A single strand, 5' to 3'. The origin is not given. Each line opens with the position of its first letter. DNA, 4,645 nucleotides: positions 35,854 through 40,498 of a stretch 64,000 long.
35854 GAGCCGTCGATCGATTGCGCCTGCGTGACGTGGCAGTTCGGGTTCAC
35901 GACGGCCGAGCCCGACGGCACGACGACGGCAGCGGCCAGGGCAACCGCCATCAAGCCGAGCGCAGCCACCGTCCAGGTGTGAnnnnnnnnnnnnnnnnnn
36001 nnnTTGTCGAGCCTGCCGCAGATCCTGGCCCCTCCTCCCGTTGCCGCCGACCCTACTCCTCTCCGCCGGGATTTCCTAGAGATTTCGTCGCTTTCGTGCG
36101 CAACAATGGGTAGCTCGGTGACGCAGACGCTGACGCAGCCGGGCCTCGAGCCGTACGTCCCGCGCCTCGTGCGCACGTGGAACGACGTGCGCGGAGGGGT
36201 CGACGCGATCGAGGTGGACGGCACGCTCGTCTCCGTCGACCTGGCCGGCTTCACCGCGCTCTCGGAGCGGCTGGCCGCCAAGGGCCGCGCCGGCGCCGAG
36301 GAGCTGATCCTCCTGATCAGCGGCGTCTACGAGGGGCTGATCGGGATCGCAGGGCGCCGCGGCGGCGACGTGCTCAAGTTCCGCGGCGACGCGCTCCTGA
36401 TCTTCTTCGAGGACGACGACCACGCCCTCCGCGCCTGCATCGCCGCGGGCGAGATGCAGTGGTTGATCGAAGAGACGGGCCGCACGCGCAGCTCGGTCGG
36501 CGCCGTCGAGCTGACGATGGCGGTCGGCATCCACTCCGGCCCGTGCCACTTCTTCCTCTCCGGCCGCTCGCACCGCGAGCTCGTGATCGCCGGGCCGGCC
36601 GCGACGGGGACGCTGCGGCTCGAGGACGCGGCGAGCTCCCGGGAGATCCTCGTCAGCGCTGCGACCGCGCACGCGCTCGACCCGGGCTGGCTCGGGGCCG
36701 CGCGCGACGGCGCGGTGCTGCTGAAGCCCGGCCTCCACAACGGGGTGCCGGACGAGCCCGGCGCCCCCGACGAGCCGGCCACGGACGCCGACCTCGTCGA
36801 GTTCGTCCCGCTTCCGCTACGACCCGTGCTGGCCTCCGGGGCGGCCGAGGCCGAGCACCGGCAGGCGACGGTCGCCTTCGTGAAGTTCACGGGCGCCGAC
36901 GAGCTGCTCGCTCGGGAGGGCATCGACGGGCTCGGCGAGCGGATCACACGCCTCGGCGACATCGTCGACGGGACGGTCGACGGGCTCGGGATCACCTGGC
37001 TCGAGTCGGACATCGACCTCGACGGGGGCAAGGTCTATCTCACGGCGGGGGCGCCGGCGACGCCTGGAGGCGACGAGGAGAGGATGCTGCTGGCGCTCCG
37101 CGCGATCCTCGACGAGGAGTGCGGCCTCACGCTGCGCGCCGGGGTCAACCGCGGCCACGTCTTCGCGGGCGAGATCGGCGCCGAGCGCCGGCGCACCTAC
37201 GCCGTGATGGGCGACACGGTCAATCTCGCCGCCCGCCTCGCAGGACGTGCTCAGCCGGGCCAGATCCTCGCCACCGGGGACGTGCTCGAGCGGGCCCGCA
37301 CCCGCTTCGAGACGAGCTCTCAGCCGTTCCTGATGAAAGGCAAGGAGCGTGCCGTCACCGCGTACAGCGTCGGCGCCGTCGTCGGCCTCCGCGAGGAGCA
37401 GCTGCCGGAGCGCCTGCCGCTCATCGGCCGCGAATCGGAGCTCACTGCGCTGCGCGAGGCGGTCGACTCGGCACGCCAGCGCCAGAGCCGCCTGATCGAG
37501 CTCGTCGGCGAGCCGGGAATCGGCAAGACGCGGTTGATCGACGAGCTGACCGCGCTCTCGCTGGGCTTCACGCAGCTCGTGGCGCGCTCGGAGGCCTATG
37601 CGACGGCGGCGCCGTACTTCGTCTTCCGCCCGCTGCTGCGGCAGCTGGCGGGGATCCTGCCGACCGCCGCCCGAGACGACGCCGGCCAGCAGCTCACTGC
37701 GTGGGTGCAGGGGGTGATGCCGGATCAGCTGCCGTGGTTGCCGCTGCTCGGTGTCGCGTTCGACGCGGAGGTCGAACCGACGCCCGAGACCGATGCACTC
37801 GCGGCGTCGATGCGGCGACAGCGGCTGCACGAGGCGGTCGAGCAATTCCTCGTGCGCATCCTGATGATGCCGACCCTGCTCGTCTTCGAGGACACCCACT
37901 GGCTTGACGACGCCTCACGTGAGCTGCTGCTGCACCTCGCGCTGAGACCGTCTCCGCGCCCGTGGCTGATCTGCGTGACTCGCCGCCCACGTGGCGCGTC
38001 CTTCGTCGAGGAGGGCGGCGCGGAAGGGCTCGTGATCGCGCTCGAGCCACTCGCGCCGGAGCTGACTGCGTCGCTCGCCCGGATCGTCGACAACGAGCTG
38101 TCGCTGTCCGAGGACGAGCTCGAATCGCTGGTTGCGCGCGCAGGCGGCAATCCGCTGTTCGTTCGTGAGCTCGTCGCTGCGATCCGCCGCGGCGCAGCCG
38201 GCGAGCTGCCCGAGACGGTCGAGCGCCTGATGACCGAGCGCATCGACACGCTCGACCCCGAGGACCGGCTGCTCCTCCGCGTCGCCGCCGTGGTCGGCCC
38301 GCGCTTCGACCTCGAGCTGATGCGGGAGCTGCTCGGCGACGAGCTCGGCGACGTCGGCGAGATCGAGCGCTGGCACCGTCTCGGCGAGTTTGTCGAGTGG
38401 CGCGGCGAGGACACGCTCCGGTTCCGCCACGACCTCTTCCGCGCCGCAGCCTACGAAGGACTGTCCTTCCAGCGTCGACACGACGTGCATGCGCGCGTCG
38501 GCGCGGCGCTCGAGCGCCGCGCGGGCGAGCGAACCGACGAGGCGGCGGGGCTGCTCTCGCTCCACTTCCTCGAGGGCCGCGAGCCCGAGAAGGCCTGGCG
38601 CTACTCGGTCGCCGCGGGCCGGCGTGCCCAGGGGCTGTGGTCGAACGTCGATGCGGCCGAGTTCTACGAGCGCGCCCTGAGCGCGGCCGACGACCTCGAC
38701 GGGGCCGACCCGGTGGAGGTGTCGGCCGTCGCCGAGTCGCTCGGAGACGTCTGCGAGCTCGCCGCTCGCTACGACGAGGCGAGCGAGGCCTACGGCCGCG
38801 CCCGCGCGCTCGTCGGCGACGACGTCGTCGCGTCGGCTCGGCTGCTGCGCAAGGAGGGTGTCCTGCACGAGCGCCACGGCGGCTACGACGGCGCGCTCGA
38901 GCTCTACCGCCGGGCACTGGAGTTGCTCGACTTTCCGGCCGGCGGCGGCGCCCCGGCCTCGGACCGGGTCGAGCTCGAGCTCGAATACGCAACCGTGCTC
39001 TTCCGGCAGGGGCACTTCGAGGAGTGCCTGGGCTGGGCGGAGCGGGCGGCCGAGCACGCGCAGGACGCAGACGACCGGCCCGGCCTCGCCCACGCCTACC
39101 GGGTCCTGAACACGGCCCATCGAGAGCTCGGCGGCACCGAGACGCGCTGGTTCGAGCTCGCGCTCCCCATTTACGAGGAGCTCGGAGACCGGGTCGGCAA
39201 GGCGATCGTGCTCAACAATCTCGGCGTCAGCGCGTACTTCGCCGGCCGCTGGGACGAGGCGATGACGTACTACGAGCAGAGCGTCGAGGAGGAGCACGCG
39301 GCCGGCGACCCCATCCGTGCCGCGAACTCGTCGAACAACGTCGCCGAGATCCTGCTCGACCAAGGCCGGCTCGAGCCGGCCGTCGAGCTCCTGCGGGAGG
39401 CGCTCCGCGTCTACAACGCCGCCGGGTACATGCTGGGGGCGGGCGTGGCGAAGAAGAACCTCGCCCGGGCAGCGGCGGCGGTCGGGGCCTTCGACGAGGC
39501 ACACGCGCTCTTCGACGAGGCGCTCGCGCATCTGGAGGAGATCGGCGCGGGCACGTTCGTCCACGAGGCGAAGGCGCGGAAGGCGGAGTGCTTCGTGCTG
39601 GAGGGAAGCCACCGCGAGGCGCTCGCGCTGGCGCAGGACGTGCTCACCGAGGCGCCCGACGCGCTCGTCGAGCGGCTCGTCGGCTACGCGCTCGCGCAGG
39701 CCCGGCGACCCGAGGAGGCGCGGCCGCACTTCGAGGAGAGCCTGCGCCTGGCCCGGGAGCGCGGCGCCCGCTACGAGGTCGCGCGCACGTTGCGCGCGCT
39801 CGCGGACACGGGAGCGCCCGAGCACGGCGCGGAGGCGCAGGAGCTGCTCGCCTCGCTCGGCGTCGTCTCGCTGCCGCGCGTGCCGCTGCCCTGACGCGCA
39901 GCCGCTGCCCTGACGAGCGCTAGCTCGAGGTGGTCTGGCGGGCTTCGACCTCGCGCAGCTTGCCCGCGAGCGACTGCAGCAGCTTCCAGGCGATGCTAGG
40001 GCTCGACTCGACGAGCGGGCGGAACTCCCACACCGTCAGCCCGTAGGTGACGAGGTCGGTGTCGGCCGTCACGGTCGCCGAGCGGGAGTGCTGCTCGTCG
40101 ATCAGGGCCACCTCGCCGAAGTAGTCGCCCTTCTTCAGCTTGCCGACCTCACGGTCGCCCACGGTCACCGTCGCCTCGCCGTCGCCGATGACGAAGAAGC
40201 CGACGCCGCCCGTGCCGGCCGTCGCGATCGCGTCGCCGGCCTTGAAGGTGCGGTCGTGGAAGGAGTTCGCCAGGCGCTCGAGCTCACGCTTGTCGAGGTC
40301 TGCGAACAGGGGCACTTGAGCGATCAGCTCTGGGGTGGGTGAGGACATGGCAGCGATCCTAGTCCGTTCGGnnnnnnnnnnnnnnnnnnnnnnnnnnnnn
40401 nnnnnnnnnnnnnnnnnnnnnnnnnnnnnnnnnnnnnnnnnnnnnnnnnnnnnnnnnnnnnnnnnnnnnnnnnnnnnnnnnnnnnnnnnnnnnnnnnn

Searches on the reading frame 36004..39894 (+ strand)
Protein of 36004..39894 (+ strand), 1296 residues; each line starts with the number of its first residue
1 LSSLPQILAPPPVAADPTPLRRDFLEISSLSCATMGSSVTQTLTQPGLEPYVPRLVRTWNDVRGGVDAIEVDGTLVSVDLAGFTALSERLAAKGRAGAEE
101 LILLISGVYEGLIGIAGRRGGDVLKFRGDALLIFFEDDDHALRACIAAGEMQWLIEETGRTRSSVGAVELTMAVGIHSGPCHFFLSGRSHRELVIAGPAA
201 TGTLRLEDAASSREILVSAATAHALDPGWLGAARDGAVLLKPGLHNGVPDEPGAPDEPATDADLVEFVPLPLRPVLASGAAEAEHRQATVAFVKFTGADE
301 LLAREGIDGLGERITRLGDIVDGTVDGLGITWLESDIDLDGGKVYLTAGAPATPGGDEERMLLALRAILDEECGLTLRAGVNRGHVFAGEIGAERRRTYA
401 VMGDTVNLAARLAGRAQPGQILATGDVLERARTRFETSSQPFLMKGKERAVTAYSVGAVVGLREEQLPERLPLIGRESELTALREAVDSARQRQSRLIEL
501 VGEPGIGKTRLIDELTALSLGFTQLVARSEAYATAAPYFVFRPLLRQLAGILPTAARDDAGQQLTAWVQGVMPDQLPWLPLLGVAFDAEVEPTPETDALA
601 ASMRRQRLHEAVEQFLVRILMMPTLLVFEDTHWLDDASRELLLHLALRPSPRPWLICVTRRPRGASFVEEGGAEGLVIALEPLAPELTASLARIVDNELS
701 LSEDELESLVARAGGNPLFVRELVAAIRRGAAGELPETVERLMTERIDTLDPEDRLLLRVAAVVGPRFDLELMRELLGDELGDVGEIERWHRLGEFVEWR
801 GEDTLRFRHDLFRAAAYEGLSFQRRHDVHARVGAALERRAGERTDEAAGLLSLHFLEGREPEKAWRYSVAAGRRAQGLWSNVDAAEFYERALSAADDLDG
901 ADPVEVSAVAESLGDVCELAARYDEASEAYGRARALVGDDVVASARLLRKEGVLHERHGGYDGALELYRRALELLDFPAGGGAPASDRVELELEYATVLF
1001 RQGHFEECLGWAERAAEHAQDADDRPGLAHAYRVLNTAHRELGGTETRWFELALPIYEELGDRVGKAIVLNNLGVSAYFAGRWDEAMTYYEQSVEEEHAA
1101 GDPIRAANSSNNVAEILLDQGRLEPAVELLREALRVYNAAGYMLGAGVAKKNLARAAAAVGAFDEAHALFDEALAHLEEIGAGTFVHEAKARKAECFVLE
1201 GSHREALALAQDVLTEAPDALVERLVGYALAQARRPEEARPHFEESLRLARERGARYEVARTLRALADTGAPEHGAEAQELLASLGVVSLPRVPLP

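Call 41: search_protein_families(library=pfam, proteins=[window:36004-39894:+], max_evalue=0.001)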
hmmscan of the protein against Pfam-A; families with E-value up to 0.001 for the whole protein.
window:36004-39894:+ (1296 aa): 15 families
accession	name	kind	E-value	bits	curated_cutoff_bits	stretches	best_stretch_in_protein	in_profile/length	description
PF13424.12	TPR_12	-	1.1e-36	125.2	30.1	5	1106-1178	2-76/77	Tetratricopeptide repeat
PF13191.12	AAA_16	-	6.4e-23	82.5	32.6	1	472-653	1-163/167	AAA ATPase domain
PF00211.25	Guanylate_cyc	-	2.5e-20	73.3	21.9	2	371-452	96-178/183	Adenylate and Guanylate cyclase catalytic domain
PF07719.23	TPR_2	-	3.8e-18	64.5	27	0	1068-1095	2-29/34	Tetratricopeptide repeat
PF00515.34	TPR_1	-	2e-13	49.9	27.8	0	1067-1095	1-29/34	Tetratricopeptide repeat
PF13374.12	TPR_10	-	5.3e-11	42.6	27.5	1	1107-1138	2-33/42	Tetratricopeptide repeat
PF13176.12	TPR_7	-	7.2e-07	29.3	27.9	0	1070-1096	2-28/36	Tetratricopeptide repeat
PF13428.12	TPR_14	-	2e-05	25.2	23.5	0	990-1025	2-38/44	Tetratricopeptide repeat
PF17874.7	TPR_MalT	-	2.3e-05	24.3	45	0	1067-1211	40-185/336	MalT-like TPR region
PF13181.12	TPR_8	-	2.4e-05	24.6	25.7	0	1110-1136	4-30/34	Tetratricopeptide repeat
PF13401.12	AAA_22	-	4.1e-05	24.4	27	0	494-645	4-107/130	AAA domain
PF14559.12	TPR_19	-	6.7e-05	23.6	25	0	961-1021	7-57/68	Tetratricopeptide repeat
PF13414.12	TPR_11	-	0.00012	22.1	26.8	0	959-974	8-23/42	TPR repeat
PF14938.12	SNAP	-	0.00017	21.6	25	1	1081-1208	49-176/282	Soluble NSF attachment protein, SNAP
PF12895.13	ANAPC3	-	0.0003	21.5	27.2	0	961-1022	5-56/82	Anaphase-promoting complex, cyclosome, subunit 3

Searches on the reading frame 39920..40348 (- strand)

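Call 41: search_protein_families(library=pfam, proteins=[window:39920-40348:-], max_evalue=0.001)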
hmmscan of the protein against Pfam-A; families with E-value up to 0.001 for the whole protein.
window:39920-40348:- (142 aa): 1 family
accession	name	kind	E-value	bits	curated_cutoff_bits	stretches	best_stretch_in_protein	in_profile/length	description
PF00027.35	cNMP_binding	-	7.2e-13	48.8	27.5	1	33-114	2-87/89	Cyclic nucleotide-binding domain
